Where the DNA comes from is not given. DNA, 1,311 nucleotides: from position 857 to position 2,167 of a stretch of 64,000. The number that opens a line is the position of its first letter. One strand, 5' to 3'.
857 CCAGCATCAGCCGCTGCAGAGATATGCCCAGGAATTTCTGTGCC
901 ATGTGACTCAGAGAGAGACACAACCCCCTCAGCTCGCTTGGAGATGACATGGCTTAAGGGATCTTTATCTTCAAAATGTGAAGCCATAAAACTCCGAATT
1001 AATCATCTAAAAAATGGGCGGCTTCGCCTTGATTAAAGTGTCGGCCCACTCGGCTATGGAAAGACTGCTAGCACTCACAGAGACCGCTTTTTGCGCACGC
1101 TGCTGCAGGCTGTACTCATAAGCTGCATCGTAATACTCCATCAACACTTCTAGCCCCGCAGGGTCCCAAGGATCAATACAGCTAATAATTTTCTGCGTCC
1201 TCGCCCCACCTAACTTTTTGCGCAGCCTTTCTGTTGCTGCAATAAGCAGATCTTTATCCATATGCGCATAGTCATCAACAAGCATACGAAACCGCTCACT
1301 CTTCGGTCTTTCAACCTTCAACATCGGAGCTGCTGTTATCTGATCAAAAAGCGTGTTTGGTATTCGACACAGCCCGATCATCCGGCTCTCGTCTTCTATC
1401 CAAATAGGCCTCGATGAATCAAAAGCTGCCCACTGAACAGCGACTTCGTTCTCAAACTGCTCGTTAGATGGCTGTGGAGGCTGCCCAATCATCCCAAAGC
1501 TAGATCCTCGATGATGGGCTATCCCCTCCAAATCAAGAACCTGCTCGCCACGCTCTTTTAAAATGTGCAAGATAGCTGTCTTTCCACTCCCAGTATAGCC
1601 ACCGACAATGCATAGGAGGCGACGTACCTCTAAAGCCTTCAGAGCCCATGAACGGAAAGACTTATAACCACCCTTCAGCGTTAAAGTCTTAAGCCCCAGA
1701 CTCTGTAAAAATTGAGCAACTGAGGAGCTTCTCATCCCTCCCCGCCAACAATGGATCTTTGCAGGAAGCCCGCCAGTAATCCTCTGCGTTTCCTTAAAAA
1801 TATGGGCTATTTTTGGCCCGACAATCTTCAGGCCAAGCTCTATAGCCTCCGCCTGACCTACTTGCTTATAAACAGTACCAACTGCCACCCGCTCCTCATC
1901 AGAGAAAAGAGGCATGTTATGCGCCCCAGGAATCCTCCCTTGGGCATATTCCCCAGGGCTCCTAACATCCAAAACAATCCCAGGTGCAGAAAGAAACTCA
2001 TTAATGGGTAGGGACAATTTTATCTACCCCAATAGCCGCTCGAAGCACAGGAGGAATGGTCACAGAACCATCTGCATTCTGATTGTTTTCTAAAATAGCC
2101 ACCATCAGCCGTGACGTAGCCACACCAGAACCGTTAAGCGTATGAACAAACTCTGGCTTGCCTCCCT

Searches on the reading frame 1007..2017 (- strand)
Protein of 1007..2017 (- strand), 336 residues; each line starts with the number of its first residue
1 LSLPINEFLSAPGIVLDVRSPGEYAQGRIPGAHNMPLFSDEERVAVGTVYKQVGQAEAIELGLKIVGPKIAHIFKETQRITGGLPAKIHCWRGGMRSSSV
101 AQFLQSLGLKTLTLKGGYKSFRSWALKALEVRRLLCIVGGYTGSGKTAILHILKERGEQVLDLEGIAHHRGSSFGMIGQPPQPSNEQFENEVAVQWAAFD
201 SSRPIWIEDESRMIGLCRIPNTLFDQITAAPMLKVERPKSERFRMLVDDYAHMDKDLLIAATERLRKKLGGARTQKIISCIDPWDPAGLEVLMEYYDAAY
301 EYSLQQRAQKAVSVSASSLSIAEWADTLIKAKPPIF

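Call 10: search_protein_families(library=pfam, proteins=[window:1007-2017:-], max_evalue=0.0001)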
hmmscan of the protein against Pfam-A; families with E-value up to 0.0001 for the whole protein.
window:1007-2017:- (336 aa): 1 family
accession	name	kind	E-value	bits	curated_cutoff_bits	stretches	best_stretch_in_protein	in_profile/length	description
PF00581.25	Rhodanese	-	1.2e-10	42.1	22.2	1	12-122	12-100/102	Rhodanese-like domain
